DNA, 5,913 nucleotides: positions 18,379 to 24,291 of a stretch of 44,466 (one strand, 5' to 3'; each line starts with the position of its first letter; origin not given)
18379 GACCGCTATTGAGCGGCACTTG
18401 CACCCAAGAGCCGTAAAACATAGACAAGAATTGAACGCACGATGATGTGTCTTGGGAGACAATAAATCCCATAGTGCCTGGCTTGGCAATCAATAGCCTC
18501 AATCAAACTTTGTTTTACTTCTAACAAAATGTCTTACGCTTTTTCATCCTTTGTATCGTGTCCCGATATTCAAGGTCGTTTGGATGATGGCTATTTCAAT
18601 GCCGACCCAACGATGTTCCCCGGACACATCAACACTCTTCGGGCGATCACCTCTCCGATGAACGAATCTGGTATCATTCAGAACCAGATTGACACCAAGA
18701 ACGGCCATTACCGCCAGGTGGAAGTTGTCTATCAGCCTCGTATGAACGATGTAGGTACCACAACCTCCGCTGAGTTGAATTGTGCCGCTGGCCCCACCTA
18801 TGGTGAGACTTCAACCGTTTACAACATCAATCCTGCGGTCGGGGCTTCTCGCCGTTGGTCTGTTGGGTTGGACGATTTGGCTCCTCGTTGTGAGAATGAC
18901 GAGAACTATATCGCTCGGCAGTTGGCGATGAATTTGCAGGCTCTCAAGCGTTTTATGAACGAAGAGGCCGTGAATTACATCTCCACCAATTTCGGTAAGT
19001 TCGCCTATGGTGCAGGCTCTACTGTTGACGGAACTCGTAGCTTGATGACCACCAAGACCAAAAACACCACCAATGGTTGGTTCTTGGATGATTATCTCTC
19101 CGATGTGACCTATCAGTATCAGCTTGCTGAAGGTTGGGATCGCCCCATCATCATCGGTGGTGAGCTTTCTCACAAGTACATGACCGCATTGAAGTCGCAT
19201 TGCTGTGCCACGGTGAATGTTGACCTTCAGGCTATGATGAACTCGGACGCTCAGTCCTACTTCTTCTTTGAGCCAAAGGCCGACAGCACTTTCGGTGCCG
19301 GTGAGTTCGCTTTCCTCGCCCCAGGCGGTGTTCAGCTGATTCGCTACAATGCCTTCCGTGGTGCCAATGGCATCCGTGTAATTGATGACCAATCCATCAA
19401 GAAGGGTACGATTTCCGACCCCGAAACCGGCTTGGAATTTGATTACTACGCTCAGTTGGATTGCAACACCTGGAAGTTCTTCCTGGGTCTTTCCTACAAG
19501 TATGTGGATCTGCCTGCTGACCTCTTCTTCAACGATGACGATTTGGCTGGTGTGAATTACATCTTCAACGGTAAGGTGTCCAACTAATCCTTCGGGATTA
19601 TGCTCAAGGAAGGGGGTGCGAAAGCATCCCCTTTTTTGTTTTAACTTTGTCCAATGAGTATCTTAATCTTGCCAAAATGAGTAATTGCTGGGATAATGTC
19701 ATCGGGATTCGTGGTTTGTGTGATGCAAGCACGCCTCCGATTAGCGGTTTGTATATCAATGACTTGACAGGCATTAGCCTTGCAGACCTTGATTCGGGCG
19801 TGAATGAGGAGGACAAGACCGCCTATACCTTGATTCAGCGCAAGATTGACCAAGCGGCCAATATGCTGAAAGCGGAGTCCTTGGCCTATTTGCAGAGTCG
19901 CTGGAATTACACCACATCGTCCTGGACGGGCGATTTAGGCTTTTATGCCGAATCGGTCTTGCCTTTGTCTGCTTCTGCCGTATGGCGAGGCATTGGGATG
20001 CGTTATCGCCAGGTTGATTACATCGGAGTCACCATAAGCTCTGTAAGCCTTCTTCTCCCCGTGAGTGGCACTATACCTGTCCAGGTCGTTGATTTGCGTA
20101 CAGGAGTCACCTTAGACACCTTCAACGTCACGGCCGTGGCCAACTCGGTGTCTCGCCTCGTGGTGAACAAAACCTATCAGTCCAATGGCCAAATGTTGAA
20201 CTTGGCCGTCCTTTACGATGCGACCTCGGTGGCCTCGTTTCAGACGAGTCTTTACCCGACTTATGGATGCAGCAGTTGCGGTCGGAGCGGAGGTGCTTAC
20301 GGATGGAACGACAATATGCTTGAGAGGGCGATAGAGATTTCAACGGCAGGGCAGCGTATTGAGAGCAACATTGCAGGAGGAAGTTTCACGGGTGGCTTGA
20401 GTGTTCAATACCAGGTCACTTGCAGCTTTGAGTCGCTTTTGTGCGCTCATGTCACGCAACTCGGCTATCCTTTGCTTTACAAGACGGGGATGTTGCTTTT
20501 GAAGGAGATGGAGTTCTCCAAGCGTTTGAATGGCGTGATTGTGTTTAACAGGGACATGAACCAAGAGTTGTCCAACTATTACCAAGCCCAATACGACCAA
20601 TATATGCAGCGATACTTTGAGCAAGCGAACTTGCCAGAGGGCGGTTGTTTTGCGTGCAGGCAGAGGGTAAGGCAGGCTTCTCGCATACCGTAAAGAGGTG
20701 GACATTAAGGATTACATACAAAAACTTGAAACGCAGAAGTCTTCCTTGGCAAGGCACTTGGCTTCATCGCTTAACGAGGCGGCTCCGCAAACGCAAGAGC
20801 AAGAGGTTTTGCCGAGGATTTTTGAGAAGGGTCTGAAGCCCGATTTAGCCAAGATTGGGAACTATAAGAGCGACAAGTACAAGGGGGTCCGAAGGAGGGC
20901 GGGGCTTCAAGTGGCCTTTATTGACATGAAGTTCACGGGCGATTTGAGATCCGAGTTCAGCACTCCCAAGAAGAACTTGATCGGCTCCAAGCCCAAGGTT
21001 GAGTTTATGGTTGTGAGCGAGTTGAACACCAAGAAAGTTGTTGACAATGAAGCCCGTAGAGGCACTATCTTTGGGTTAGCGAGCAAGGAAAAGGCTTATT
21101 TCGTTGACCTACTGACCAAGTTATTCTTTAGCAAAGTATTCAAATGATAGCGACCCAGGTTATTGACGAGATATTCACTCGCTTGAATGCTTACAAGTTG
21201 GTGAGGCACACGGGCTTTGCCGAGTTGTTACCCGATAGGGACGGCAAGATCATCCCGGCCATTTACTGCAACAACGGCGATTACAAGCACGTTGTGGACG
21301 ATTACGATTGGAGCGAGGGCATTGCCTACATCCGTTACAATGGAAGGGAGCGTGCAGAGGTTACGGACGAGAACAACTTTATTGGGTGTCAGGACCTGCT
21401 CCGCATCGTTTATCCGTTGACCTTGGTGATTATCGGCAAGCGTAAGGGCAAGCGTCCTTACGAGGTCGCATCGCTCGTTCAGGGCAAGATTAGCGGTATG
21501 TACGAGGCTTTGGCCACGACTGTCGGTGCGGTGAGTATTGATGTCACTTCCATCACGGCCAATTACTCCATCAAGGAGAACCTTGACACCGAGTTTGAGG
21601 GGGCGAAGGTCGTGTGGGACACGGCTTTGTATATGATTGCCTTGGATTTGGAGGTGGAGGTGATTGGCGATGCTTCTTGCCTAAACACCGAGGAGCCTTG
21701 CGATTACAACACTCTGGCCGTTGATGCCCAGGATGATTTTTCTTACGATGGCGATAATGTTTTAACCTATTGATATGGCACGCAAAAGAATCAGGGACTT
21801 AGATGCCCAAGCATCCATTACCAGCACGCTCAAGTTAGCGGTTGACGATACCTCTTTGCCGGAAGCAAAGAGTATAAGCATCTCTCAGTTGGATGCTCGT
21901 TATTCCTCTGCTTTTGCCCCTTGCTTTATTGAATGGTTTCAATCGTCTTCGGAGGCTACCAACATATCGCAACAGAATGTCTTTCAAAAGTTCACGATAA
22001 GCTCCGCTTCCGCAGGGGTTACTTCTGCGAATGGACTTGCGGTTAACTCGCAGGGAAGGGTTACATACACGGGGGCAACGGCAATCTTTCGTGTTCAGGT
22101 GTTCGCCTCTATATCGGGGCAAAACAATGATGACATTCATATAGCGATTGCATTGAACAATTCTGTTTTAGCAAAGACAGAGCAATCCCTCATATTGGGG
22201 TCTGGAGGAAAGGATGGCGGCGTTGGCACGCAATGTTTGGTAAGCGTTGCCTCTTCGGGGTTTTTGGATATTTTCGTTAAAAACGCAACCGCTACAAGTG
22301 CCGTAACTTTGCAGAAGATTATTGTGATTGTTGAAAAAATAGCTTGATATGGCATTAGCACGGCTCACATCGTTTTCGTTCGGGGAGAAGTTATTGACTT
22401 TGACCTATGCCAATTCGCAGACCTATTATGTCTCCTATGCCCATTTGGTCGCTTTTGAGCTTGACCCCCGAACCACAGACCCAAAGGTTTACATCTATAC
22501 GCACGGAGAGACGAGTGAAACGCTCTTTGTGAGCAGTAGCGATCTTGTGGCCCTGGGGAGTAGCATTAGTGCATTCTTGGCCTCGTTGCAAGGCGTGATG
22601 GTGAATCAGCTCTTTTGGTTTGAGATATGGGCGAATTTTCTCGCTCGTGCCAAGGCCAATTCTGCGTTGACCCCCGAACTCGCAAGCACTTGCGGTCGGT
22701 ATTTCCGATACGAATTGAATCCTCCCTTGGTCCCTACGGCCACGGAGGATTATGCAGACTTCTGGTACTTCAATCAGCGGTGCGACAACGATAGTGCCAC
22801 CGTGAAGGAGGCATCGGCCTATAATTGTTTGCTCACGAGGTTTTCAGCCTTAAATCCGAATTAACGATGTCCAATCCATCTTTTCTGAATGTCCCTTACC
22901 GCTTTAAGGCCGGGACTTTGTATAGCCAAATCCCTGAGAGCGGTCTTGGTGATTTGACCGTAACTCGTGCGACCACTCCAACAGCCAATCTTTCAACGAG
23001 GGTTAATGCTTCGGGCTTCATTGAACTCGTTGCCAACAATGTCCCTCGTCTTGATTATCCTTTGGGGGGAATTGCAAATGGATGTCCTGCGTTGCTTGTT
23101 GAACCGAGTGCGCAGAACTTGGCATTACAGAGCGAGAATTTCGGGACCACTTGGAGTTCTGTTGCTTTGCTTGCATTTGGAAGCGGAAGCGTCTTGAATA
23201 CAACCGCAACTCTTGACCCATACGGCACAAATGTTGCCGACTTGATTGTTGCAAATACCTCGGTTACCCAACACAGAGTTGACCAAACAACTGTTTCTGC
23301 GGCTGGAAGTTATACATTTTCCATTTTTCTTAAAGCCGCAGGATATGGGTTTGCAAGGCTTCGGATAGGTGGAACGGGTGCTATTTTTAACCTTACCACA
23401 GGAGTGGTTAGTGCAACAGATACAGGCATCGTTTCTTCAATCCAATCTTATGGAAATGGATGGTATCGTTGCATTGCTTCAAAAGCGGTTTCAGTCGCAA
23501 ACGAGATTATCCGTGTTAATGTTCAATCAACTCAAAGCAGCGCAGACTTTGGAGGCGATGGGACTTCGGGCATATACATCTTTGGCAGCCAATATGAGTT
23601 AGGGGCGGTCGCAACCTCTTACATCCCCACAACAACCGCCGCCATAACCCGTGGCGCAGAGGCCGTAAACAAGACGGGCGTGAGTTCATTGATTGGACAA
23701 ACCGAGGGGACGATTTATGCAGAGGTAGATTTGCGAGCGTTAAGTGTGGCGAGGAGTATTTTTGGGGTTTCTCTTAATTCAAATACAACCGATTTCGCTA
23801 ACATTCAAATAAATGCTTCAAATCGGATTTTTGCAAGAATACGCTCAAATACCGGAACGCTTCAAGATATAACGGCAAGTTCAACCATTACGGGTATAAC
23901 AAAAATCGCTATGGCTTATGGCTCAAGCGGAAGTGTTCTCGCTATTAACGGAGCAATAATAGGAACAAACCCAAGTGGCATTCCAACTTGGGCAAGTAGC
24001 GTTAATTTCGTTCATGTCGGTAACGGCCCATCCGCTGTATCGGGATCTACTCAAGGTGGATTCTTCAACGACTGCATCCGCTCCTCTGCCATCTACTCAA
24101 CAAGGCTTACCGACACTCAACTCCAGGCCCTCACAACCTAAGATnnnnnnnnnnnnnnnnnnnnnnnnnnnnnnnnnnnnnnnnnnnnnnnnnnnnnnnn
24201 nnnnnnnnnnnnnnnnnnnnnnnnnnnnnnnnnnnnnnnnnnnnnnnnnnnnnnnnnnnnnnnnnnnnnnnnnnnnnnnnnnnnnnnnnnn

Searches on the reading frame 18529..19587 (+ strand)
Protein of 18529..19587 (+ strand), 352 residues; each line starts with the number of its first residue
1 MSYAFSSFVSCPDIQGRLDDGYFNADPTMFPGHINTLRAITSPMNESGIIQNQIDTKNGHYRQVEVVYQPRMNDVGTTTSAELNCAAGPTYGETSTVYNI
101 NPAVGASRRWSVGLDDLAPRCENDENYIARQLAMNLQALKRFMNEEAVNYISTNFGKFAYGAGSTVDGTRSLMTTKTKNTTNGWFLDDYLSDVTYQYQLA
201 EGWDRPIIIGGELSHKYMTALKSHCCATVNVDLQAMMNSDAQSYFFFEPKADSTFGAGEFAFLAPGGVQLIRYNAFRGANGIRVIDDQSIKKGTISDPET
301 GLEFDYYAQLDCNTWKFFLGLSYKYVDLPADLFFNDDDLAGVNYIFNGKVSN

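Call 11: search_protein_families(library=phrogs, proteins=[window:18529-19587:+], max_evalue=0.01)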
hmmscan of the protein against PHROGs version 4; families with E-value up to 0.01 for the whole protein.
window:18529-19587:+ (352 aa): 0 families

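Call 30: search_protein_families(library=pfam, proteins=[window:18529-19587:+], max_evalue=0.01)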
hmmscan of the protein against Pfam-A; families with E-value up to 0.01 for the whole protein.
window:18529-19587:+ (352 aa): 0 families

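Call 90: search_protein_families(library=ncbifam, proteins=[window:18529-19587:+], max_evalue=0.01)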
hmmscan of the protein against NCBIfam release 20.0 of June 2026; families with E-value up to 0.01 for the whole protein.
window:18529-19587:+ (352 aa): 0 families

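Call 91: search_solved_structures(query=window:18529-19587:+, max_evalue=1)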
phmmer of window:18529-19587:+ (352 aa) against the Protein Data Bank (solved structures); distinct sequences matched with E-value up to 1: 2.
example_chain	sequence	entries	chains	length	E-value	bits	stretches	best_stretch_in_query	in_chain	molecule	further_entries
9c39_F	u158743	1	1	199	0.39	13.2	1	178-282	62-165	gp119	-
2k2o_A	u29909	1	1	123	0.96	11.9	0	49-138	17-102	Myoferlin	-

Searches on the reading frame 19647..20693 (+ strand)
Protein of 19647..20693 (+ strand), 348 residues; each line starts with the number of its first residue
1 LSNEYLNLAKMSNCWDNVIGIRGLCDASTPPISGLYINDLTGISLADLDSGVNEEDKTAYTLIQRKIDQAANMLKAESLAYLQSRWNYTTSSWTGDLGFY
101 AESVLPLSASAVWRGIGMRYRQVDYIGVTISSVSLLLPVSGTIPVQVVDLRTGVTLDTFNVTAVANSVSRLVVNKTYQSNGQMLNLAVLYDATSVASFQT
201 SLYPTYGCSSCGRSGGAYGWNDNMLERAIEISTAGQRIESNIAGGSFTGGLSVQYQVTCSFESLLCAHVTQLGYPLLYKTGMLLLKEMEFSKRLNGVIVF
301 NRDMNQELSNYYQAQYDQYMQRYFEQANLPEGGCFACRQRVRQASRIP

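Call 11: search_protein_families(library=phrogs, proteins=[window:19647-20693:+], max_evalue=0.01)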
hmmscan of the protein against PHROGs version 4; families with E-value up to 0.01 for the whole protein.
window:19647-20693:+ (348 aa): 0 families

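Call 30: search_protein_families(library=pfam, proteins=[window:19647-20693:+], max_evalue=0.01)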
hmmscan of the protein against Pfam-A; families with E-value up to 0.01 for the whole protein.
window:19647-20693:+ (348 aa): 0 families

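Call 90: search_protein_families(library=ncbifam, proteins=[window:19647-20693:+], max_evalue=0.01)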
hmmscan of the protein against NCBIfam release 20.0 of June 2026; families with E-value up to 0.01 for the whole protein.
window:19647-20693:+ (348 aa): 0 families

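Call 92: search_solved_structures(query=window:19647-20693:+, max_evalue=1)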
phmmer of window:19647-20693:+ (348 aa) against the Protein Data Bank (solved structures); distinct sequences matched with E-value up to 1: 0.

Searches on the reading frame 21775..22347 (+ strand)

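Call 11: search_protein_families(library=phrogs, proteins=[window:21775-22347:+], max_evalue=0.01)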
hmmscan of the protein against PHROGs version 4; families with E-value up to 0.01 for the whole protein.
window:21775-22347:+ (190 aa): 1 family
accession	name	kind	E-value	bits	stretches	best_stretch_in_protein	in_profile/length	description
phrog_24754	-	tail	4.5e-05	24.4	1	63-185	72-196/202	tail fiber protein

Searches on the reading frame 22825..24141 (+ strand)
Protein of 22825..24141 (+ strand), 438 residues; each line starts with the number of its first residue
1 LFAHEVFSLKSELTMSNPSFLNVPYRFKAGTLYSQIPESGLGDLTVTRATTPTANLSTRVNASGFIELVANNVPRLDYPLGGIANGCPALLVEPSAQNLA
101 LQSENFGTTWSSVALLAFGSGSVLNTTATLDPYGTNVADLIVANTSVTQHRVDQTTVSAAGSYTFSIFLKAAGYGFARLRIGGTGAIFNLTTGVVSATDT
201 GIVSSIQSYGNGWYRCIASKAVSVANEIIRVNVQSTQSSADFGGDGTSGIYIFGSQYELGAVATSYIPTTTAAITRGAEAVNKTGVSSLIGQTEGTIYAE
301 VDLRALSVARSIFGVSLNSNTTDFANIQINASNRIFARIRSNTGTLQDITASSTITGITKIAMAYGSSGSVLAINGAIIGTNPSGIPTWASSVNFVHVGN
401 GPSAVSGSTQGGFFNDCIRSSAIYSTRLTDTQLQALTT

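Call 12: search_protein_families(library=phrogs, proteins=[window:22825-24141:+], max_evalue=0.01)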
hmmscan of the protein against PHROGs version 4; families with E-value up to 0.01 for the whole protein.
window:22825-24141:+ (438 aa): 4 families
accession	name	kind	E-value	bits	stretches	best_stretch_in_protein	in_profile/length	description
phrog_5939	-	tail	1.1e-47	164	1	45-437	372-761/801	tail protein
phrog_34853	-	unknown function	2.6e-39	136.2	1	15-341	3-315/555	-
phrog_11600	-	unknown function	7e-14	52.9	1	61-281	74-293/343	-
phrog_5983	-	tail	0.00089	20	1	144-273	79-212/300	tail protein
